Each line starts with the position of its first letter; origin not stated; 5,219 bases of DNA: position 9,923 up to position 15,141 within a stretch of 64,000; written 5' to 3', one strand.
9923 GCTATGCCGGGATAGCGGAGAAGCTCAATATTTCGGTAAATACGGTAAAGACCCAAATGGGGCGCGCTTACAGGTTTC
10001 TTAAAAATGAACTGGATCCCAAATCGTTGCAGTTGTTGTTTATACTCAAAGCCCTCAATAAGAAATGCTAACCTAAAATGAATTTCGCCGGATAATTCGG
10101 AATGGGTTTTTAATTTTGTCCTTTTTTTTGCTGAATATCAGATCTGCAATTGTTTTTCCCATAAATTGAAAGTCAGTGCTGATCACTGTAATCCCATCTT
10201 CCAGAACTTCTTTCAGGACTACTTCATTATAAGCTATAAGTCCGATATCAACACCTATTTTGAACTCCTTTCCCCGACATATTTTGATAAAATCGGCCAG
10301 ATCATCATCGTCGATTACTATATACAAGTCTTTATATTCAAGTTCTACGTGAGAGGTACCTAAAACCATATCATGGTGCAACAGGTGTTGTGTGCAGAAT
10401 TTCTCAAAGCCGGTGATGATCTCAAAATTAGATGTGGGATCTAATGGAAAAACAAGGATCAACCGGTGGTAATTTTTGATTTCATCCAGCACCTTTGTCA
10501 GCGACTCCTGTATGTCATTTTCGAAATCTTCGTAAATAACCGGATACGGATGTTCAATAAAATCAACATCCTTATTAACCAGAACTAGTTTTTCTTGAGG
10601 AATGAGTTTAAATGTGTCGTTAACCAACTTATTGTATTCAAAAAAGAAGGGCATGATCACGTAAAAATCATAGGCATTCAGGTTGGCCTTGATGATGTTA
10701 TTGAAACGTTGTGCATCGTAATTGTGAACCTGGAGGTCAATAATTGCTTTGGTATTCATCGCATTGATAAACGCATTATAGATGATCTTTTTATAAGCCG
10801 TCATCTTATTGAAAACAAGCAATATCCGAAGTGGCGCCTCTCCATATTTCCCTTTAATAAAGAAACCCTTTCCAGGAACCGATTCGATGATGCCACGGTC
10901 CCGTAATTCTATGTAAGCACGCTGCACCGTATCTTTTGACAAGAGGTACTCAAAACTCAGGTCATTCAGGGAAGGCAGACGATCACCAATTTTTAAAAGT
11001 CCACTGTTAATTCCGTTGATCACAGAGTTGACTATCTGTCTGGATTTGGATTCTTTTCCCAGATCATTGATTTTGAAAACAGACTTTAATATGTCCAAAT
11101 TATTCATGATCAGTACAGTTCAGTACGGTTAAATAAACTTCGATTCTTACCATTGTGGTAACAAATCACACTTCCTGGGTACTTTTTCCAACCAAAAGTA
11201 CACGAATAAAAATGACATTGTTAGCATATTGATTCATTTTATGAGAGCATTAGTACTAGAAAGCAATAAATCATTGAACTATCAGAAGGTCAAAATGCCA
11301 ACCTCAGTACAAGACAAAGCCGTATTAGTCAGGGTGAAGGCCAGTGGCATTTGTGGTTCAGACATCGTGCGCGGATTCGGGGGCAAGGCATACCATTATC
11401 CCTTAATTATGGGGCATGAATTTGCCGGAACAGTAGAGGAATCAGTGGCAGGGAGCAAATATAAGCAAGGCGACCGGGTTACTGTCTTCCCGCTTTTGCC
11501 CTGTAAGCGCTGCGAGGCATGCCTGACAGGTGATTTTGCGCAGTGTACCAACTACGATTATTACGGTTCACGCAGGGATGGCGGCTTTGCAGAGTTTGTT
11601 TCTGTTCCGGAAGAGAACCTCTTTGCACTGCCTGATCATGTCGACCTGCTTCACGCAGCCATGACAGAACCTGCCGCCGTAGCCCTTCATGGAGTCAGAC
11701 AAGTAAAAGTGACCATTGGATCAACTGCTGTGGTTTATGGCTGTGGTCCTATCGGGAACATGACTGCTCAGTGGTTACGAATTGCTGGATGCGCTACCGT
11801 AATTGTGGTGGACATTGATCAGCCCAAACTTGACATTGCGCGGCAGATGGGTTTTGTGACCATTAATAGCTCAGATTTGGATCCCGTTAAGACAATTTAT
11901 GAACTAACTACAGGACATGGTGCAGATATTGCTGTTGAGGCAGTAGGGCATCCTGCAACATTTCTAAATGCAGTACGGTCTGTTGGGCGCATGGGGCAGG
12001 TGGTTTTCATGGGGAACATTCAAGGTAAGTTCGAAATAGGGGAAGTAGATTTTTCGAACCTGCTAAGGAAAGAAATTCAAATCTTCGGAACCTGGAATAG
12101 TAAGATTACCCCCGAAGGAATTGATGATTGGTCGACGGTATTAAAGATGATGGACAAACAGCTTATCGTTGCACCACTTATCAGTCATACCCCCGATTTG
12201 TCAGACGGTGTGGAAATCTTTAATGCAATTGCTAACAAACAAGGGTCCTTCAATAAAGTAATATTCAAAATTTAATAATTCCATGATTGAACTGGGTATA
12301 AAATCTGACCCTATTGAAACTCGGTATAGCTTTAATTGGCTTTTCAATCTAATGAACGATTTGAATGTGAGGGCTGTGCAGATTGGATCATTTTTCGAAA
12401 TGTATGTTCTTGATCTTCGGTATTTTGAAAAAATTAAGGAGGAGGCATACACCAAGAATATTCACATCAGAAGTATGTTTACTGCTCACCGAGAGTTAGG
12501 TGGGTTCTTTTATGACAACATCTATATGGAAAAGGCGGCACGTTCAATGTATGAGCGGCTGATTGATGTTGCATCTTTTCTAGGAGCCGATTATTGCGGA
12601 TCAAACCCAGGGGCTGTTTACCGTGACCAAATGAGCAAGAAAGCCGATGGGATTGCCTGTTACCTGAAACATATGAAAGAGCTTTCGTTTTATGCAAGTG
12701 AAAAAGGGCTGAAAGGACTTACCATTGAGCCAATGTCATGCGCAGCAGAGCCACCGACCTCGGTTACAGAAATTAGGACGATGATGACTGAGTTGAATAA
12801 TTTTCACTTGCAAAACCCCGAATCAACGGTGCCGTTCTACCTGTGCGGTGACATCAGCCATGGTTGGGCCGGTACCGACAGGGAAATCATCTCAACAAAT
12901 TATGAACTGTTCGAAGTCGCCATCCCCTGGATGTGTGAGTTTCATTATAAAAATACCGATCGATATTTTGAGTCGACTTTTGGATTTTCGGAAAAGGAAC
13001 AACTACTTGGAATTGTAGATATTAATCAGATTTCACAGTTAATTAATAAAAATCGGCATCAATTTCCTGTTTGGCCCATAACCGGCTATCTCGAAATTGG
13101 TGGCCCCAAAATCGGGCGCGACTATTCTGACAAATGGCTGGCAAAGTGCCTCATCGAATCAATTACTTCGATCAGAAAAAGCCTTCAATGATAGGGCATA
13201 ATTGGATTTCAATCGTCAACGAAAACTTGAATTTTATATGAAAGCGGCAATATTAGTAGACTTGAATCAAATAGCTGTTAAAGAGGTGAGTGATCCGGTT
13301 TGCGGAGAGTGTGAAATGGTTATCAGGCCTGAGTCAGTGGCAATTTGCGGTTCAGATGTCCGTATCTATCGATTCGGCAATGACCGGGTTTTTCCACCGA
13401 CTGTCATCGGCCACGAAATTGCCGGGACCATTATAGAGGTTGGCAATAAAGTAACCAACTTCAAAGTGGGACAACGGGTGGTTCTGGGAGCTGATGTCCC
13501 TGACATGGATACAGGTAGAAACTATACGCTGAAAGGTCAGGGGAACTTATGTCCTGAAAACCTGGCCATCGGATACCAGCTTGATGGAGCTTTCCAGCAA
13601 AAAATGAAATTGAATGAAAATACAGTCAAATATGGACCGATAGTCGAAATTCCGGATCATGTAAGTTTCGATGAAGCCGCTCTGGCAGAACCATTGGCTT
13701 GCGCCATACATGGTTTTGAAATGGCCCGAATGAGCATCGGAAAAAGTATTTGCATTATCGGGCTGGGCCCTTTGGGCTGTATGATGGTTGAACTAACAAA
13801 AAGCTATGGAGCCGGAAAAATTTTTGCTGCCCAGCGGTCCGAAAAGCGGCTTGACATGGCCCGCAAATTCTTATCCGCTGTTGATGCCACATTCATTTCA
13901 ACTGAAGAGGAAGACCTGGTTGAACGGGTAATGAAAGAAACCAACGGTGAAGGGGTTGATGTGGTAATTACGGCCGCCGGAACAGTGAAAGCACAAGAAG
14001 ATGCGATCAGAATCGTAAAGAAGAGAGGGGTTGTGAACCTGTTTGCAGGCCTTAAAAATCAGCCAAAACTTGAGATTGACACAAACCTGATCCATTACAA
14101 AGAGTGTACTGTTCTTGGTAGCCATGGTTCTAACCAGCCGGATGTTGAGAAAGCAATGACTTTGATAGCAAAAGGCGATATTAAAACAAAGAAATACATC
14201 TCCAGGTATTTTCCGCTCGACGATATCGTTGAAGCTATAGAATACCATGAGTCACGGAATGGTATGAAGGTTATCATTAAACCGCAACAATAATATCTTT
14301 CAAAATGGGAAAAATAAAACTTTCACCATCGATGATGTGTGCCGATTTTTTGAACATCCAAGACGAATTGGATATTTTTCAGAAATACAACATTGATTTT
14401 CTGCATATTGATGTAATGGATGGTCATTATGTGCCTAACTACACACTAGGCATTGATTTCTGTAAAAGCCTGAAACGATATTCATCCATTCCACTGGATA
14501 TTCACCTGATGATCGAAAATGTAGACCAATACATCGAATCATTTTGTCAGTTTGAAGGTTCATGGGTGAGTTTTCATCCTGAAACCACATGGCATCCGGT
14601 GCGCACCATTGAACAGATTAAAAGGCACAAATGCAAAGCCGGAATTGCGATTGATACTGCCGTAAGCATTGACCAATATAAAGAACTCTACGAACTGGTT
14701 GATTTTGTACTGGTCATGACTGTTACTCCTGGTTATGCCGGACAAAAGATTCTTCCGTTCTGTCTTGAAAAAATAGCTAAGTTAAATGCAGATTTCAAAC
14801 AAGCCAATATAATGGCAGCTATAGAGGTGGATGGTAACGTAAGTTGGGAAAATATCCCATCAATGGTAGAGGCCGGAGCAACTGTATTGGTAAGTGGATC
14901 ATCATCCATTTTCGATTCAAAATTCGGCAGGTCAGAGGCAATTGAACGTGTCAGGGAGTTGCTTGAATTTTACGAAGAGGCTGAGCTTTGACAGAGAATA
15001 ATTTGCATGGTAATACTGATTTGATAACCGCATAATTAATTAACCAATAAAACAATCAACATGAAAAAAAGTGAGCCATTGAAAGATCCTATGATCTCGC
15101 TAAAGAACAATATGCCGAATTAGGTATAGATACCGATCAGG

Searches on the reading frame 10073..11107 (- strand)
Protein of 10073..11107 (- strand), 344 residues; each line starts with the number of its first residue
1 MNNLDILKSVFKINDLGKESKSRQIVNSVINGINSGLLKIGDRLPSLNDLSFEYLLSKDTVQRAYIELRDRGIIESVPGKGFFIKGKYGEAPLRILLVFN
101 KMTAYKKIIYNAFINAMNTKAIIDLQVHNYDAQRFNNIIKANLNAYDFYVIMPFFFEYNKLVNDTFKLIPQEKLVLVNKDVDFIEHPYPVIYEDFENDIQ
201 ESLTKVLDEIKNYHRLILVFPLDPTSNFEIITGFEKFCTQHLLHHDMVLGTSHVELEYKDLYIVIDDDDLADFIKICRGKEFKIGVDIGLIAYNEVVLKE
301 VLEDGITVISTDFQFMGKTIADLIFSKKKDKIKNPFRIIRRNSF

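Call 9: search_protein_families(library=pfam, proteins=[window:10073-11107:-], max_evalue=0.001)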
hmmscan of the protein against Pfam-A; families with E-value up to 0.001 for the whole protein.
window:10073-11107:- (344 aa): 3 families
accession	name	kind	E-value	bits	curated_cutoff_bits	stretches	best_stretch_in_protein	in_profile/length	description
PF00392.27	GntR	-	1.4e-11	44.3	27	1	22-84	2-64/64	Bacterial regulatory proteins, gntR family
PF13377.12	Peripla_BP_3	-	3.8e-06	27.5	26.5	1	231-333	30-150/167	Periplasmic binding protein-like domain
PF14502.12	HTH_41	-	2.8e-05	23.9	25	1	39-74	1-36/48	Helix-turn-helix domain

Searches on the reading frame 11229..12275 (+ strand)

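Call 9: search_protein_families(library=pfam, proteins=[window:11229-12275:+], max_evalue=0.001)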
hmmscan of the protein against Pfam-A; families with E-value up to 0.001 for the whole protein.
window:11229-12275:+ (348 aa): 3 families
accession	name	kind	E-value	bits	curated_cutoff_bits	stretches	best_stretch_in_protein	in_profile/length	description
PF08240.17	ADH_N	-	2e-27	95.9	23.5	1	29-136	2-104/104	Alcohol dehydrogenase GroES-like domain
PF00107.32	ADH_zinc_N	-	5.4e-26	91.5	31.8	1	174-309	1-128/129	Zinc-binding dehydrogenase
PF16912.11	Glu_dehyd_C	-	5.1e-12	46.2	34.9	1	164-331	31-198/211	Glucose dehydrogenase C-terminus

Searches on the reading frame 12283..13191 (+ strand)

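Call 9: search_protein_families(library=pfam, proteins=[window:12283-13191:+], max_evalue=0.001)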
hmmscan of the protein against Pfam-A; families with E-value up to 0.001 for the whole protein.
window:12283-13191:+ (302 aa): 0 families

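Call 82: search_protein_families(library=pfam, proteins=[window:12283-13191:+], max_evalue=0.1)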
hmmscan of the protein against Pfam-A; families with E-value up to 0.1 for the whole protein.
window:12283-13191:+ (302 aa): 1 family
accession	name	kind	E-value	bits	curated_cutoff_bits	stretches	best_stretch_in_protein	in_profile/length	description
PF01261.30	AP_endonuc_2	-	0.0025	18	31.1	1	49-199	31-168/249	Xylose isomerase-like TIM barrel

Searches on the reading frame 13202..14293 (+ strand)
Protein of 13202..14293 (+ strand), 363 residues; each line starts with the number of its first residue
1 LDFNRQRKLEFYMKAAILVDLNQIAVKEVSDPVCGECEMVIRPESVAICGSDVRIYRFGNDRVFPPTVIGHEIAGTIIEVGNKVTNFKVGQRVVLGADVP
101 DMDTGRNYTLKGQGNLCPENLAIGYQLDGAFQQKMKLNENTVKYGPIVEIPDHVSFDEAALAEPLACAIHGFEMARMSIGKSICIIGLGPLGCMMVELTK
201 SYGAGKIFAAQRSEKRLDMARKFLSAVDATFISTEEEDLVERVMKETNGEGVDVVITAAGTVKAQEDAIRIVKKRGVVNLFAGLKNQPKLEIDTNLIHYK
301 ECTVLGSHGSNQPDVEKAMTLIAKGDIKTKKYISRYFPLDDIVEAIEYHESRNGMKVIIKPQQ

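Call 10: search_protein_families(library=pfam, proteins=[window:13202-14293:+], max_evalue=0.001)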
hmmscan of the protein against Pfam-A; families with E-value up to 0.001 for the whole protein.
window:13202-14293:+ (363 aa): 4 families
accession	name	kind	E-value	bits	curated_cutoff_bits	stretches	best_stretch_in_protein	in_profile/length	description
PF00107.32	ADH_zinc_N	-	7.8e-24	84.5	31.8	1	190-323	1-128/129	Zinc-binding dehydrogenase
PF08240.17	ADH_N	-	2.9e-19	69.7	23.5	1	37-142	3-99/104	Alcohol dehydrogenase GroES-like domain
PF16912.11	Glu_dehyd_C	-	1.6e-11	44.6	34.9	1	180-359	31-209/211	Glucose dehydrogenase C-terminus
PF13602.12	ADH_zinc_N_2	-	2.5e-08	35.4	27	1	235-352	10-126/134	Zinc-binding dehydrogenase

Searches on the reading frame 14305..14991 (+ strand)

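Call 10: search_protein_families(library=pfam, proteins=[window:14305-14991:+], max_evalue=0.001)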
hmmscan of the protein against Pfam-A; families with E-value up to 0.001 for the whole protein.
window:14305-14991:+ (228 aa): 1 family
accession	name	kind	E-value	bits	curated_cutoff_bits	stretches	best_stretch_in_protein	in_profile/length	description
PF00834.25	Ribul_P_3_epim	-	5.8e-63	212.3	21.1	1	5-200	1-196/198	Ribulose-phosphate 3 epimerase family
